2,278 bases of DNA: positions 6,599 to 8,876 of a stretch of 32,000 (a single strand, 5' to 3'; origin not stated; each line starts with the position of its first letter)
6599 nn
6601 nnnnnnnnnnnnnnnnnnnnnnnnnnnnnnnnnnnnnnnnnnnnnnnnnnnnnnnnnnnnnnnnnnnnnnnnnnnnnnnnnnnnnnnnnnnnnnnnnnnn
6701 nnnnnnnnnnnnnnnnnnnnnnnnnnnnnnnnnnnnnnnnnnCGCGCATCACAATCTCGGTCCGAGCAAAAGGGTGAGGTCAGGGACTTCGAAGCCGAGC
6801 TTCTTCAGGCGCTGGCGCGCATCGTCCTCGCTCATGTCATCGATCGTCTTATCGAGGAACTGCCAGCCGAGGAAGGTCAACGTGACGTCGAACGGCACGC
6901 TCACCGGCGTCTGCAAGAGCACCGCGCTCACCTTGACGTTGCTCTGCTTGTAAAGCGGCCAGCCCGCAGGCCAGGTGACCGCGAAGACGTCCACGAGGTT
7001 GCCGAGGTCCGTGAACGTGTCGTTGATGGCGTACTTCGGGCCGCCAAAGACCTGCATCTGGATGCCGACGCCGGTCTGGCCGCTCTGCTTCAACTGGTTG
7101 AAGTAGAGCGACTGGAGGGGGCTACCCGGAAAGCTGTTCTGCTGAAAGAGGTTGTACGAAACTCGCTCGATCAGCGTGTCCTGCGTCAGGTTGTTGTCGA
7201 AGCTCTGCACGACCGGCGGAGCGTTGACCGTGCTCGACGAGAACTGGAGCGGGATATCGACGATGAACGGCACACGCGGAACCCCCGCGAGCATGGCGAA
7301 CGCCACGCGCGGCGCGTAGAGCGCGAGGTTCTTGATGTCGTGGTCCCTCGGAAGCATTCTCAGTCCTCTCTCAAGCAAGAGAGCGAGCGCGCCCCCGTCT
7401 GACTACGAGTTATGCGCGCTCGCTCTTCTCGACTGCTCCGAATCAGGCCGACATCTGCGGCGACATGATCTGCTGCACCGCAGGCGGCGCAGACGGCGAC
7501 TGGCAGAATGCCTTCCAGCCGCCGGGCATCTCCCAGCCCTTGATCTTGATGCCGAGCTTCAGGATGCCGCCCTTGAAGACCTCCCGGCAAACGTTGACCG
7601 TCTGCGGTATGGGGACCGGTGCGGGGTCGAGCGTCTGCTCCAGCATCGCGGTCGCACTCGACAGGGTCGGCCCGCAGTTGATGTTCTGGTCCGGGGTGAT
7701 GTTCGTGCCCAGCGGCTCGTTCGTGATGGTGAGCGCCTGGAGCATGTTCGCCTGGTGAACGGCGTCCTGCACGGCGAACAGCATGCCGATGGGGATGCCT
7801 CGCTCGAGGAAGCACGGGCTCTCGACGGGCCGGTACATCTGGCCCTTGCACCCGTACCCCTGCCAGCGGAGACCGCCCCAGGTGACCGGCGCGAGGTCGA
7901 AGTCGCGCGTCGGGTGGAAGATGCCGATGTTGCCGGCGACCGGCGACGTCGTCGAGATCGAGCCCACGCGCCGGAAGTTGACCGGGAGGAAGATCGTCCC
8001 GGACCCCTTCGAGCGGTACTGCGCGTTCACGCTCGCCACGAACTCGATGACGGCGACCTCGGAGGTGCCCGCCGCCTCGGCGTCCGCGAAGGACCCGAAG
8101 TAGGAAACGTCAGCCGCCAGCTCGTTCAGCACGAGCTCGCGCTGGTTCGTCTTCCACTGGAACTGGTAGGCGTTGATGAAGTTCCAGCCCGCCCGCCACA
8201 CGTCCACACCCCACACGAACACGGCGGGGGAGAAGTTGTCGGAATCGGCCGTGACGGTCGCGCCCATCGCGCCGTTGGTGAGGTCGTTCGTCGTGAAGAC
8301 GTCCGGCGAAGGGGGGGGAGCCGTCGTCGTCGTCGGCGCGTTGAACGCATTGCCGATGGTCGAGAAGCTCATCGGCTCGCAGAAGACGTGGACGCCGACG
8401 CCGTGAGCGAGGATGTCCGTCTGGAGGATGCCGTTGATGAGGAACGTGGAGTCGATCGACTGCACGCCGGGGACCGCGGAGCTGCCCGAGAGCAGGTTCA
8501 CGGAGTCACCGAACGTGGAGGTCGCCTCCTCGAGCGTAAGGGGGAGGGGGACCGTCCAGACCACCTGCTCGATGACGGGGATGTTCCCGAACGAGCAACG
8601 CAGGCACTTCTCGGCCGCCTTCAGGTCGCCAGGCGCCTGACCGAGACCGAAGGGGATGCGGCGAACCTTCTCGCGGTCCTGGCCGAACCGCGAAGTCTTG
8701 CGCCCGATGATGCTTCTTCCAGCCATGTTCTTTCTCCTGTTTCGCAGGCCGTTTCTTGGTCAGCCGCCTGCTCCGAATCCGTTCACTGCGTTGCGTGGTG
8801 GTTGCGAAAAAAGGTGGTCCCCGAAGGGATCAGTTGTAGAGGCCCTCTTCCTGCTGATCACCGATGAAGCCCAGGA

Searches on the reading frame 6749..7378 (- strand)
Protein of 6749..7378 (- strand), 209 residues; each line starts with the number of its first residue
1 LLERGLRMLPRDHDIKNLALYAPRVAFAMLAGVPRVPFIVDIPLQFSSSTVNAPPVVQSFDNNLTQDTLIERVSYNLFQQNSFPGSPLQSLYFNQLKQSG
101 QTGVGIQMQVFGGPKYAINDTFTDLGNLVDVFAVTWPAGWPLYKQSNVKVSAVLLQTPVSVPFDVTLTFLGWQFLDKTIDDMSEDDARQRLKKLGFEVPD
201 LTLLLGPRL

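Call 12: search_protein_families(library=pfam, max_evalue=0.01, proteins=[window:6749-7378:-])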
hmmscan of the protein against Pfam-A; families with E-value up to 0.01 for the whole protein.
window:6749-7378:- (209 aa): 0 families

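Call 26: search_protein_families(library=phrogs, max_evalue=0.1, proteins=[window:6749-7378:-])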
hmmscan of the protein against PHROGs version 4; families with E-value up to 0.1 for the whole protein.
window:6749-7378:- (209 aa): 0 families

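Call 50: search_protein_families(library=pfam, max_evalue=1, proteins=[window:6749-7357:-])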
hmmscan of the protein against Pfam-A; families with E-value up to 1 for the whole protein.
window:6749-7357:- (202 aa): 0 families

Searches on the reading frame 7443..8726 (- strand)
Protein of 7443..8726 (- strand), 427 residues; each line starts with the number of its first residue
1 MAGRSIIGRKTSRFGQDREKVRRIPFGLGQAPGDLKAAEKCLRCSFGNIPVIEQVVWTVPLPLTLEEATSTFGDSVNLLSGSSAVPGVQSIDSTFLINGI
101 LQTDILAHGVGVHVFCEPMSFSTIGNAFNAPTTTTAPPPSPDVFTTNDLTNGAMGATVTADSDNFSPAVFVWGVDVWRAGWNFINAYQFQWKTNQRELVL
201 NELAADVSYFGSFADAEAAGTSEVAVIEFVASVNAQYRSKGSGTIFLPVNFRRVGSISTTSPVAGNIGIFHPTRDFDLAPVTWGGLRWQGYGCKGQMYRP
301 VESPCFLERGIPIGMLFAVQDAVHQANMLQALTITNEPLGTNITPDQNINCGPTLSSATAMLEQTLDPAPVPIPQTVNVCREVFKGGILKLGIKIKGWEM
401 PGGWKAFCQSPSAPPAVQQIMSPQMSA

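Call 10: search_protein_families(library=pfam, max_evalue=0.01, proteins=[window:7443-8726:-])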
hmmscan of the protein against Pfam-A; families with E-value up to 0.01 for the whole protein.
window:7443-8726:- (427 aa): 0 families

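Call 11: search_protein_families(library=phrogs, max_evalue=0.01, proteins=[window:7443-8726:-])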
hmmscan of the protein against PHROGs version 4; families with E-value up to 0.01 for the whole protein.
window:7443-8726:- (427 aa): 0 families

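Call 14: find_related_loci(query=window:7443-8726:-, collection=viral_contigs, flank=10000)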
Query window:7443-8726:- (427 aa) in viral_contigs; peptide patterns used: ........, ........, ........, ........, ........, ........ (x = any residue, [..] = any of these).
33 stretches matched a pattern; 33 encode a relative of the query (tblastn E <= 1e-3); 30 distinct loci.
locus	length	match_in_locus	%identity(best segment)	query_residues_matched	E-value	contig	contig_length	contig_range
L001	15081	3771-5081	76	1-427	0e+0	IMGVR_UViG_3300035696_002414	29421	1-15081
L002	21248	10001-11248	76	4-426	0e+0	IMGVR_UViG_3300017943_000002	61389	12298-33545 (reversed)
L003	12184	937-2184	76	4-426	0e+0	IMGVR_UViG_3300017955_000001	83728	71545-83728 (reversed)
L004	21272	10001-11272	75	4-410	0e+0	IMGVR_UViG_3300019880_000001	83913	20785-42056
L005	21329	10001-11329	73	1-419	0e+0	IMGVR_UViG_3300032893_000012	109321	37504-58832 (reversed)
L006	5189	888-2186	73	4-408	0e+0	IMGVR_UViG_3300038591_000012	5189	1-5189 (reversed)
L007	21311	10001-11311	70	4-426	0e+0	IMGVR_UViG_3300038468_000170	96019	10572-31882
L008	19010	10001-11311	70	1-422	0e+0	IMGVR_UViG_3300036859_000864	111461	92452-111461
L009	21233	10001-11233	73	7-408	0e+0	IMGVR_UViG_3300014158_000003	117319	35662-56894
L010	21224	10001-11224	76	4-408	0e+0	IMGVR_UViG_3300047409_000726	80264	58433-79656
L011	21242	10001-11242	74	1-408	0e+0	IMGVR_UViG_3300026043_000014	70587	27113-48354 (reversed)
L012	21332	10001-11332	71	4-424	0e+0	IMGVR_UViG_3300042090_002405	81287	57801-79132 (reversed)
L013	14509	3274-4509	73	4-408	0e+0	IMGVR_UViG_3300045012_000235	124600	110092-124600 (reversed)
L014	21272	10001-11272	72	5-410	0e+0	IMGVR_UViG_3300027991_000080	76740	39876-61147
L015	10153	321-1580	73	1-410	0e+0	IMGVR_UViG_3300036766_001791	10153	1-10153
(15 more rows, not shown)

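Call 17: find_encoding_contigs(protein=window:7443-8726:-, flank=10000, max_places=3)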
Protein window:7443-8726:- (427 aa): 6 contigs read that carry it; 2 places shown.
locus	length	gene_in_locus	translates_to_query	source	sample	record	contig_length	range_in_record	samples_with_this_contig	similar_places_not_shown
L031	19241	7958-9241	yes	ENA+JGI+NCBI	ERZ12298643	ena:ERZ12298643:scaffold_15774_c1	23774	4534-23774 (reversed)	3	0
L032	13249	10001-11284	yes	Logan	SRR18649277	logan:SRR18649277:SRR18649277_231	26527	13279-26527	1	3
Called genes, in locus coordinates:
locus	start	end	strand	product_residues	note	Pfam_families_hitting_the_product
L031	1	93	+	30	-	?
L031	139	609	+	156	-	-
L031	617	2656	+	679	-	-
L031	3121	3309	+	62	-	-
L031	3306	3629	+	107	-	-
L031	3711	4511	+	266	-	-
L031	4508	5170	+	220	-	-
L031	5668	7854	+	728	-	-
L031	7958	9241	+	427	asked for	-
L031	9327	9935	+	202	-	-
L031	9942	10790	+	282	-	-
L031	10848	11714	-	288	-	-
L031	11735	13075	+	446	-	PF01471:PG_binding_1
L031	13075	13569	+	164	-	PF01476:LysM (weak)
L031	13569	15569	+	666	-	-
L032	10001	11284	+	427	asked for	-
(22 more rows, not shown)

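Call 25: search_solved_structures(query=A1, max_evalue=10)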
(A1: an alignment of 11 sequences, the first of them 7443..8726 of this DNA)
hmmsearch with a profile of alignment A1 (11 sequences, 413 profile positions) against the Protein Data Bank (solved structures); distinct sequences matched with E-value up to 10: 1.
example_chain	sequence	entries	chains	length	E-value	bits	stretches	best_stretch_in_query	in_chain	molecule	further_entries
36za_sR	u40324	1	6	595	1.6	10.5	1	290-339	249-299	Virion structural protein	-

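Call 33: find_related_loci(query=A1, collection=genome_contigs, flank=10000)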
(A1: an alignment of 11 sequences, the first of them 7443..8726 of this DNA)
Query A1 (427 aa) in genome_contigs; peptide patterns used: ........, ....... (x = any residue, [..] = any of these).
44 stretches matched a pattern; 3 encode a relative of the query (tblastn E <= 1e-3); 3 distinct loci.
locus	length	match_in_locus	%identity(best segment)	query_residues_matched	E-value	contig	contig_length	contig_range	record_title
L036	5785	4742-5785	77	3-351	0e+0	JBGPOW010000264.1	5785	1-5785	MAG: Candidatus Binatia bacterium isolate OBJ2_061818_050_29 k141_2244068_length_5785_cov_30.8393, whole genome shotgun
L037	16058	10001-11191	57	12-410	7e-143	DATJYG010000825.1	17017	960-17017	MAG TPA_asm: Polyangiaceae bacterium isolate SMAG_U15146 k141_1028542, whole genome shotgun sequence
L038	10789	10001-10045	100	177-191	5e-7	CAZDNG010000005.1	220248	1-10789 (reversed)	MAG TPA_asm: uncultured Polyangiaceae bacterium isolate binchicken_co50_422 genome assembly, contig: NODE_23_length_2202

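Call 38: find_homologous_proteins(query=window:7443-8726:-, max_evalue=0.001)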
Query window:7443-8726:- (427 aa): 419 proteins with E <= 0.001 among 8000 candidates; the best 120 are listed.
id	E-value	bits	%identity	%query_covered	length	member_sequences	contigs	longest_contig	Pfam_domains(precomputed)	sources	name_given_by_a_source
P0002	1.1e-290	982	100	100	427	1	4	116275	-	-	-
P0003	4.4e-230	782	80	98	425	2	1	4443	-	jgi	jgi:hypothetical protein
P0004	1.7e-224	764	81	96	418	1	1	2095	-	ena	-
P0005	1.5e-222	757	78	99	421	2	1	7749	-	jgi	-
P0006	2.8e-222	756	77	99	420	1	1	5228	-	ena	-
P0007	1.8e-221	754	77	97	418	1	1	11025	-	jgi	jgi:hypothetical protein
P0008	2.3e-220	750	80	95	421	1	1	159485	-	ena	-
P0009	9.3e-220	748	76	99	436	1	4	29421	-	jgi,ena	jgi:hypothetical protein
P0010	1.8e-219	747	78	96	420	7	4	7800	-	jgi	jgi:hypothetical protein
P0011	5.5e-219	745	76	99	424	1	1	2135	-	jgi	-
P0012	1.1e-218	744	78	96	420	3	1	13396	-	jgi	jgi:hypothetical protein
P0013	3.8e-217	739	78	95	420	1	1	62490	-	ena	-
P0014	8.2e-217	738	76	98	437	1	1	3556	-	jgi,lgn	jgi:hypothetical protein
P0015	2.2e-216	737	78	95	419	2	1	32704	-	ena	-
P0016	4.1e-216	736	78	95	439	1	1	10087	-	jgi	jgi:hypothetical protein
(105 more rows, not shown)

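Call 45: predict_structure(alignment_id=A4)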
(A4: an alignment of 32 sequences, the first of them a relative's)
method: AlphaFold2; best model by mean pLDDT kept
length: 427 residues; sequences in the alignment: 32
mean_pLDDT: 33.9   pTM: 0.20
mean pLDDT of the five models: 33.9, 32.5, 30.9, 30.6, 30.4
residues with pLDDT >= 90: 0; 70-90: 0; 50-70: 19; < 50: 408
segments of 3 or more residues with pLDDT < 50: 1-5, 10-33, 37-145, 163-427
pLDDT, mean of each block of 10 residues (from residue 1): 47 45 39 48 36 29 42 35 27 29 29 27 26 33 44 52 44 26 25 28 26 29 38 41 33 33 35 25 23 25 27 26 29 30 32 38 38 38 29 30 40 44 35
secondary structure, 60 per line:
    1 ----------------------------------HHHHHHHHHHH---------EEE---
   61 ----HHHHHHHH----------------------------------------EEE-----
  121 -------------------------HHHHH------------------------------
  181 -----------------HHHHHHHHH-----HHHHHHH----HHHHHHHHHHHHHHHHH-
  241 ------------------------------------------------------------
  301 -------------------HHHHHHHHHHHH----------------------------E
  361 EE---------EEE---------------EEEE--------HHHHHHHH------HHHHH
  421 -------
elements in order: H35-45 E55-57 H65-72 E113-115 H146-150 H198-206 H212-218 H223-239 H320-331 E360-362 E372-374 E390-393 H402-409 H416-420

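Call 65: search_protein_representatives(alignment_id=A4)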
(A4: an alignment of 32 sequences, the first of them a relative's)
Query: 32 sequences, 433 profile positions. Proteins with E-value up to 0.001 (for the whole library): 184; up to 1e-10: 130; up to 1e-30: 65. The best 150 are listed.
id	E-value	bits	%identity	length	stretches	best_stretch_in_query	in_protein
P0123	1.3e-154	531.5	-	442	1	1-428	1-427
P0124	1.6e-120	419.2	-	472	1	22-430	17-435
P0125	1.7e-115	402.7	-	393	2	52-262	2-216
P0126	2.0e-98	346.4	-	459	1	25-420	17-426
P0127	2.2e-92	326.5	-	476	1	18-416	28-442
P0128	8.4e-92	324.6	-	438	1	25-426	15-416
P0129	1.6e-90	320.4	-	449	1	33-427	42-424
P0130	1.4e-89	317.3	-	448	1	25-423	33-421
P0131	2.3e-88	313.2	-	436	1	26-423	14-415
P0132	6.4e-80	285.4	-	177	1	3-172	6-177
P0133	2.7e-77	276.7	-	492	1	25-419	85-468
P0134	2.3e-76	273.7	-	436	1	19-418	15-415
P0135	1.7e-75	270.8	-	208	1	3-147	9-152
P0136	2.1e-74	267.3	-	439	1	41-417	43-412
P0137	2.3e-70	253.9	-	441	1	14-424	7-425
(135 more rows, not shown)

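Call 68: search_protein_families(library=pfam, alignment_id=A6, max_evalue=0.01)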
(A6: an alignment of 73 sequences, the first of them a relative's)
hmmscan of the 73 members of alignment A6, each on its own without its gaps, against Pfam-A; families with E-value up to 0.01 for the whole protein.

A. member 1, P0002 (427 aa): 0 families

B. families by the number of members that match (of 73 scanned): 0 families

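Call 69: search_solved_structures(query=A6, max_evalue=10)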
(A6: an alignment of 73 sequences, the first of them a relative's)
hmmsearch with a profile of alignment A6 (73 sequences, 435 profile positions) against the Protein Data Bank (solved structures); distinct sequences matched with E-value up to 10: 5.
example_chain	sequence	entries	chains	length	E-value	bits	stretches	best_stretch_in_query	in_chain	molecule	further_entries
2w2p_A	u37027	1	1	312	0.75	11.8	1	61-116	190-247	PROPROTEIN CONVERTASE SUBTILISIN/KEXIN TYPE 9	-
2w2o_A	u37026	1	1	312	0.83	11.7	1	61-116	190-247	PROPROTEIN CONVERTASE SUBTILISIN/KEXIN TYPE 9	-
1wz1_H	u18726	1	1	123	1.3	11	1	390-417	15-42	Ig heavy chain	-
1dlf_H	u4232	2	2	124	1.3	11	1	390-417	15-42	ANTI-DANSYL IMMUNOGLOBULIN IGG2A(S) | PROTEIN (ANTI-DANSYL IMMUNOGLOBULIN IGG2A(S) (HEAVY CHAIN))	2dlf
7xw7_A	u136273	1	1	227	1.4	11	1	379-429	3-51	K1-70 scFv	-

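Call 77: predict_structure(alignment_id=A6)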
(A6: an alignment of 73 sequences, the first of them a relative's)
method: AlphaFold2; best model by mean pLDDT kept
length: 427 residues; sequences in the alignment: 73
mean_pLDDT: 86.7   pTM: 0.85
mean pLDDT of the five models: 86.7, 85.7, 85.5, 84.8, 84.2
residues with pLDDT >= 90: 277; 70-90: 92; 50-70: 34; < 50: 24
segments of 3 or more residues with pLDDT < 50: 1-18, 424-427
pLDDT, mean of each block of 10 residues (from residue 1): 41 44 76 85 90 96 97 95 90 93 95 94 96 93 93 83 84 96 97 91 93 68 97 97 96 93 78 98 73 74 92 96 97 85 87 74 94 92 96 96 88 76 47
secondary structure, 60 per line:
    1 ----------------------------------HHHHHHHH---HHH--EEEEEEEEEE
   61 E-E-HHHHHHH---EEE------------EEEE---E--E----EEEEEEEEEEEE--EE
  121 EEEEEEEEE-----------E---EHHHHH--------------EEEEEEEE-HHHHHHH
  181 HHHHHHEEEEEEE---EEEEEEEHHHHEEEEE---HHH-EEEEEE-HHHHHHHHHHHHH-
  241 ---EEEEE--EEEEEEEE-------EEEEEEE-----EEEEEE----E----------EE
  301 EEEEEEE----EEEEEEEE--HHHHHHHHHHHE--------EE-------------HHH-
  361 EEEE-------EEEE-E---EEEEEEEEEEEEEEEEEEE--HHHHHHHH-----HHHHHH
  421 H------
elements in order: H35-42 E51-61 H65-71 E75-77 E90-93 E105-116 E119-129 H146-150 E165-172 H174-186 E187-193 E197-203 H204-207 E208-212 E220-225 H227-239 E244-248 E251-258 E266-272 E278-283 E299-307 E312-319 H322-332 E361-364 E372-375 E381-399 H402-409 H415-421

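Call 79: fold_search(model_id=the predicted structure, library=pdb)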
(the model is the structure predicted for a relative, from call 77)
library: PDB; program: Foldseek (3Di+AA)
matches with E <= 10: 305; with E <= 0.001: 0
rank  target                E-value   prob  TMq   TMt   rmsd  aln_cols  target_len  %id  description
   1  6ige_D                3.1e-02  0.03  0.10  0.10  24.6       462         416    6  Crystal structure of Human Papillomavirus type 33 pentamer (released 2018-12-05)
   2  6ige_E                4.5e-02  0.02  0.07  0.07  26.4       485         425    7  Crystal structure of Human Papillomavirus type 33 pentamer (released 2018-12-05)
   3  9ml3_C                5.1e-02  0.02  0.07  0.07  26.7       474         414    9  B25M05 Fab bound to HPV16 L1 pentamer (released 2025-08-20)
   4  8yeh_F                5.7e-02  0.01  0.07  0.07  27.5       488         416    8  HPV16 L1 pentamer in complex with Fab F5-196 (released 2025-02-26)
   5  6igc_B                6.0e-02  0.02  0.08  0.08  26.9       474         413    8  Crystal structure of HPV58/33/52 chimeric L1 pentamer (released 2018-11-21)
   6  2df7_N                6.4e-02  0.04  0.11  0.11  30.2       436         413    9  Crystal structure of infectious bursal disease virus VP2 subviral particle (released 2006-06-27)
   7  5y9e_B                6.4e-02  0.03  0.10  0.10  24.6       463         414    8  Crystal structure of HPV58 pentamer (released 2017-10-25)
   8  5w1o_E                7.6e-02  0.02  0.08  0.08  24.2       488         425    8  Crystal Structure of HPV16 L1 Pentamer Bound to Heparin Oligosaccharides (released 2017-10-18)
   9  2df7_G                8.5e-02  0.04  0.12  0.12  28.7       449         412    9  Crystal structure of infectious bursal disease virus VP2 subviral particle (released 2006-06-27)
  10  6igd_B                8.5e-02  0.01  0.07  0.08  26.5       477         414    8  Crystal structure of HPV58/33 chimeric L1 pentamer (released 2018-11-21)
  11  7ryj_B                9.0e-02  0.02  0.11  0.10  24.8       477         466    9  Cryo EM analysis reveals inherent flexibility of authentic murine papillomavirus capsids (released 2021-11-10)
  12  7ryj_F                1.1e-01  0.02  0.09  0.08  24.5       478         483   10  Cryo EM analysis reveals inherent flexibility of authentic murine papillomavirus capsids (released 2021-11-10)
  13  5y9c_A                1.2e-01  0.02  0.10  0.11  24.6       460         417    8  Crystal structure of HPV58 pentamer in complex with the Fab fragment of antibody A12A3 (released 2017-10-25)
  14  6igf_B                1.2e-01  0.01  0.07  0.08  27.3       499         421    8  Crystal structure of Human Papillomavirus type 52 pentamer (released 2018-11-28)
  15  6igd_C                1.3e-01  0.01  0.08  0.08  24.6       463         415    9  Crystal structure of HPV58/33 chimeric L1 pentamer (released 2018-11-21)
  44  7ook_A                4.9e-01  0.02  0.12  0.13  25.5       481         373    8  Bacteriophage PRD1 Major Capsid Protein P3 in complex with CPZ (released 2022-06-08)
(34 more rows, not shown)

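Call 81: fold_search(model_id=the predicted structure, library=viral)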
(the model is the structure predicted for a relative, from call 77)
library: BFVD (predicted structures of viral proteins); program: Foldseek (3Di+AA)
matches with E <= 10: 408; with E <= 0.001: 0
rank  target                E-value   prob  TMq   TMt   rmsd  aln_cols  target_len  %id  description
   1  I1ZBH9                1.4e-02  0.75  0.21  0.36  12.1       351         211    8  (no name in the UniProt tables at hand)
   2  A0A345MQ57            2.4e-02  0.03  0.07  0.09  29.1       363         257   10  (no name in the UniProt tables at hand)
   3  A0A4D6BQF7            2.5e-02  0.10  0.11  0.17  23.5       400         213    8  Putative capsid protein [Insect-associated ssDNA molecule]
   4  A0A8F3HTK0            2.8e-02  0.05  0.12  0.11  23.6       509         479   10  Major capsid protein L1 [Urolophus aurantiacus papillomavirus 1]
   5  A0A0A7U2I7            3.4e-02  0.06  0.13  0.09  31.1       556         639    8  Capsid protein [Seal anellovirus 5]
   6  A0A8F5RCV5            3.8e-02  0.12  0.12  0.19  25.9       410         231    9  (no name in the UniProt tables at hand)
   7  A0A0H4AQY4            5.0e-02  0.08  0.11  0.15  26.7       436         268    8  Cap protein [Cyclovirus Equ1]
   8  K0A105                5.0e-02  0.07  0.11  0.17  23.8       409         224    7  Putative structural protein [Dragonfly cyclicusvirus]
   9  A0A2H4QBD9            5.0e-02  0.03  0.10  0.09  28.8       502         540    8  Capsid protein [Torque teno didelphis albiventris virus]
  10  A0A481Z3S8            5.6e-02  0.06  0.10  0.15  21.4       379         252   10  Uncharacterized protein [Pithovirus LCPAC103]
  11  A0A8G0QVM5            5.6e-02  0.05  0.13  0.12  23.6       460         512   10  (no name in the UniProt tables at hand)
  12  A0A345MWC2            6.3e-02  0.08  0.15  0.19  29.7       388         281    8  (no name in the UniProt tables at hand)
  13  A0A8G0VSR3            7.0e-02  0.02  0.08  0.07  29.2       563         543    8  (no name in the UniProt tables at hand)
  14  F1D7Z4                8.3e-02  0.02  0.08  0.06  29.2       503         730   11  Capsid [Bottlenose dolphin astrovirus 3]
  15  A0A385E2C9            9.3e-02  0.06  0.12  0.18  23.4       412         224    9  (no name in the UniProt tables at hand)
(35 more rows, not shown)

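Call 96: search_protein_families(library=ncbifam, max_evalue=5, proteins=[window:7443-8726:-])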
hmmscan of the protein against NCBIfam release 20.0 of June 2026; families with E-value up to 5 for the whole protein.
window:7443-8726:- (427 aa): 0 families
